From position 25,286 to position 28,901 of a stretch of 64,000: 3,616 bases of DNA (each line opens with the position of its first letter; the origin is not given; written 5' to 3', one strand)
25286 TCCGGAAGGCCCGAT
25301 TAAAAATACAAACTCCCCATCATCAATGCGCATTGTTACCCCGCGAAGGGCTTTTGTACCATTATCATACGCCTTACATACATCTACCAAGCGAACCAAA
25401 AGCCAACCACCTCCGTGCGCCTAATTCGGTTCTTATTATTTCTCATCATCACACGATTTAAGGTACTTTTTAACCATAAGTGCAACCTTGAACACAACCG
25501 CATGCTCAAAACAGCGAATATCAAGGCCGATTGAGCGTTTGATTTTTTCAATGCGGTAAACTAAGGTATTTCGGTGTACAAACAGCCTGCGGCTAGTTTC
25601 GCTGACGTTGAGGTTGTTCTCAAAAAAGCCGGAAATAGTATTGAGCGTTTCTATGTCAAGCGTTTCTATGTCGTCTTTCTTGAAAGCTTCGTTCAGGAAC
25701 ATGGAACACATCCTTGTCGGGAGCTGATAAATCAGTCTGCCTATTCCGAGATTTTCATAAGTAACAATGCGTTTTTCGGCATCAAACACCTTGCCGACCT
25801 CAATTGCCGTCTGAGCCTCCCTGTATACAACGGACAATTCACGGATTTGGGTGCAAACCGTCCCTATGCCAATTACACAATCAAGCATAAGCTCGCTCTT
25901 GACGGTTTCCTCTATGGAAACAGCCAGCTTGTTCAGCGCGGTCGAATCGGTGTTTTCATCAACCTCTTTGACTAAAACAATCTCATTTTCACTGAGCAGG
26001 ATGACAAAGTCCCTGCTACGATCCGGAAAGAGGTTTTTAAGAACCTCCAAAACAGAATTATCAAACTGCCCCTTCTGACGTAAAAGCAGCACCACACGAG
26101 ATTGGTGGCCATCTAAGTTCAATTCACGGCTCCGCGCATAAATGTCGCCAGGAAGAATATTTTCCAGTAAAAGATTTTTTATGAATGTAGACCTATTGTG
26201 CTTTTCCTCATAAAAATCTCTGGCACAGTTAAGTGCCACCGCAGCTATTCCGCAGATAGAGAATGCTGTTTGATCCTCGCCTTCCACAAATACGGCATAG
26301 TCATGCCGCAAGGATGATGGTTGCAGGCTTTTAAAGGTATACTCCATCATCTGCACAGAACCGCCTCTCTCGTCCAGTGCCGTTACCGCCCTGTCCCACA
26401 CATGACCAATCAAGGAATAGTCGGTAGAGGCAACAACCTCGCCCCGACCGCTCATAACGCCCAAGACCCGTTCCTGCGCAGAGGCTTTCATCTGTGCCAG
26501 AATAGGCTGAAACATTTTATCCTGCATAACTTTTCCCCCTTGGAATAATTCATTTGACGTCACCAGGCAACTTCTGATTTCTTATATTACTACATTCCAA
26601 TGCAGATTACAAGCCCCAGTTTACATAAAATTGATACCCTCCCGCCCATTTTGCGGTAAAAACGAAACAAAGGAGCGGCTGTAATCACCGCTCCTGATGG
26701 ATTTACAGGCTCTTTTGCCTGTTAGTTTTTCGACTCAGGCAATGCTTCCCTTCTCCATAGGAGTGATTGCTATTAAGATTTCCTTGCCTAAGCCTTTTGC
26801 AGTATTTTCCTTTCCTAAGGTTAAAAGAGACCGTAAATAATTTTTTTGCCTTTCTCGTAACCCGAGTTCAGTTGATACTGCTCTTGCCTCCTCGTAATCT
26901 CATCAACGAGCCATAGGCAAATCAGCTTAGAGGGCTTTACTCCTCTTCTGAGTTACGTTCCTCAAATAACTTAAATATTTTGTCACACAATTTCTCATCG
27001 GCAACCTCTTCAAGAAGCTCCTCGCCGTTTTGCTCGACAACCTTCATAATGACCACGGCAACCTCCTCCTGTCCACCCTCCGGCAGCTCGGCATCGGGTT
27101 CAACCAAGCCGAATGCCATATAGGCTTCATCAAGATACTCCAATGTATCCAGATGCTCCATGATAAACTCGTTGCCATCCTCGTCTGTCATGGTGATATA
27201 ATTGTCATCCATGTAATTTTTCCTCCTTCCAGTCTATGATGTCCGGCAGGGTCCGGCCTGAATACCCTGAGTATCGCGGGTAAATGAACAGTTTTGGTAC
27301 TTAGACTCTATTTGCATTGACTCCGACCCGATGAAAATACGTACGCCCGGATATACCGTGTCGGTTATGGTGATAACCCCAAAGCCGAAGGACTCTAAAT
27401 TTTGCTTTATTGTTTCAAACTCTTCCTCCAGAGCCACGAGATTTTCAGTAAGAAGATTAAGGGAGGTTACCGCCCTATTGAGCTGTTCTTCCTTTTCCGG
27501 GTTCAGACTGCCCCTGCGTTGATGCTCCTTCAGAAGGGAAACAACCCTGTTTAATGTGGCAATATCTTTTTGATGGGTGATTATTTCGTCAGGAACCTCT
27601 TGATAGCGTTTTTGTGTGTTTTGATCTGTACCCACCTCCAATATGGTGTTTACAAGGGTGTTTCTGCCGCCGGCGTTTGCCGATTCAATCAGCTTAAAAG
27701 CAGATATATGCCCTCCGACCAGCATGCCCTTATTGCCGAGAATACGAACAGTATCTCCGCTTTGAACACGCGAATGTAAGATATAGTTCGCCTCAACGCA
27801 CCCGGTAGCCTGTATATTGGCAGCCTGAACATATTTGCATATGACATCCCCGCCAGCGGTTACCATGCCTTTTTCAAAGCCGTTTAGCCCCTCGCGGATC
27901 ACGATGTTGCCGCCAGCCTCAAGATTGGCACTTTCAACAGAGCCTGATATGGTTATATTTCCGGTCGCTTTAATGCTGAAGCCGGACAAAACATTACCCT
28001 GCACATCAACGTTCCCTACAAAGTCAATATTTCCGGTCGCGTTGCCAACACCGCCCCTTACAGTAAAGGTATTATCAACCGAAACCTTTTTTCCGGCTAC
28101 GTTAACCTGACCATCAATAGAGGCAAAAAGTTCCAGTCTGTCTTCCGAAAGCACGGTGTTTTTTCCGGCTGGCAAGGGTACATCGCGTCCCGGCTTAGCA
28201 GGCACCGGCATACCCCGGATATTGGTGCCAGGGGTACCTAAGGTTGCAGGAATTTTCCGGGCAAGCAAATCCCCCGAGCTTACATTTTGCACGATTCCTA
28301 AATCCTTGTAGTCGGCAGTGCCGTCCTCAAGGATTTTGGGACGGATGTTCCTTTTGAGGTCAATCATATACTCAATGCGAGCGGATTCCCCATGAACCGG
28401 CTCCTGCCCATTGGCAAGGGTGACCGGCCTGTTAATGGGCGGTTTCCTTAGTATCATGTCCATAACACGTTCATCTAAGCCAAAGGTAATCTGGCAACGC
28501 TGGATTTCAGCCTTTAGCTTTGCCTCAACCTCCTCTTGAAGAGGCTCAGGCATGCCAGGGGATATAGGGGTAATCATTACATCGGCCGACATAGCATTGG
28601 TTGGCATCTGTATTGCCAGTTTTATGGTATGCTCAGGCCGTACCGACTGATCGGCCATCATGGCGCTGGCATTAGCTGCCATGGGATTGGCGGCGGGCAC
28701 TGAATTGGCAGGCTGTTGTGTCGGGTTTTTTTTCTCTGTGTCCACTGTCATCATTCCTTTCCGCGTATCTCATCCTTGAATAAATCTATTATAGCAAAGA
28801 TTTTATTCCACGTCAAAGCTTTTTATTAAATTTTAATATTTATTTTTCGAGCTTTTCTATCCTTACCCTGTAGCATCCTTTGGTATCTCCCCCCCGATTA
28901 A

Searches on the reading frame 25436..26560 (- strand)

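Call 43: search_protein_families(library=pfam, proteins=[window:25436-26560:-], max_evalue=0.001)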
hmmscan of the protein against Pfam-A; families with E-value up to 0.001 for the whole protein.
window:25436-26560:- (374 aa): 2 families
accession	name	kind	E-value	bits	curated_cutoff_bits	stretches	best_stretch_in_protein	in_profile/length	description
PF13556.12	HTH_30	-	7.8e-17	61.3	27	1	306-362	2-58/59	PucR C-terminal helix-turn-helix domain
PF17853.6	GGDEF_2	-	4.1e-14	53.2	24.5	1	139-255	7-116/116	GGDEF-like domain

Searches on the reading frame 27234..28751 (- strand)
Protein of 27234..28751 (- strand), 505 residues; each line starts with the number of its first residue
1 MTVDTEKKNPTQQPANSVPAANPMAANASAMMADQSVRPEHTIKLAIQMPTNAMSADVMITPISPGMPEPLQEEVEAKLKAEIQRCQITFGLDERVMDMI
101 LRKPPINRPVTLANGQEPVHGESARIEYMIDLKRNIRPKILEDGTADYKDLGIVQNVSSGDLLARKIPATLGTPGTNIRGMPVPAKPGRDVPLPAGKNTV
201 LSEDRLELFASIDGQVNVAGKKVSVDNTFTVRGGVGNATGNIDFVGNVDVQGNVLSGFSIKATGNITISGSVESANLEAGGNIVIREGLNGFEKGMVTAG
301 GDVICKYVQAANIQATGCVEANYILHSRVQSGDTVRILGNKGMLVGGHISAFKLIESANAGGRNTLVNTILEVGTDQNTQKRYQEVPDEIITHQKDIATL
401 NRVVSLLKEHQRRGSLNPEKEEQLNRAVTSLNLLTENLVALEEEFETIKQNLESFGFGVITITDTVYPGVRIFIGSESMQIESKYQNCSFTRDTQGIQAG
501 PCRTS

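Call 43: search_protein_families(library=pfam, proteins=[window:27234-28751:-], max_evalue=0.001)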
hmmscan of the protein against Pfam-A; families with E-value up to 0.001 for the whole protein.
window:27234-28751:- (505 aa): 2 families
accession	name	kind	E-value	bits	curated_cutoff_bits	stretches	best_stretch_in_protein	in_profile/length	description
PF03961.19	FapA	-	9.2e-64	216.1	31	1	228-495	2-270/272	Flagellar Assembly Protein A beta solenoid domain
PF20250.3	FapA_N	-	5.8e-41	140.2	27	1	47-219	3-176/178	Flagellar Assembly Protein A N-terminal region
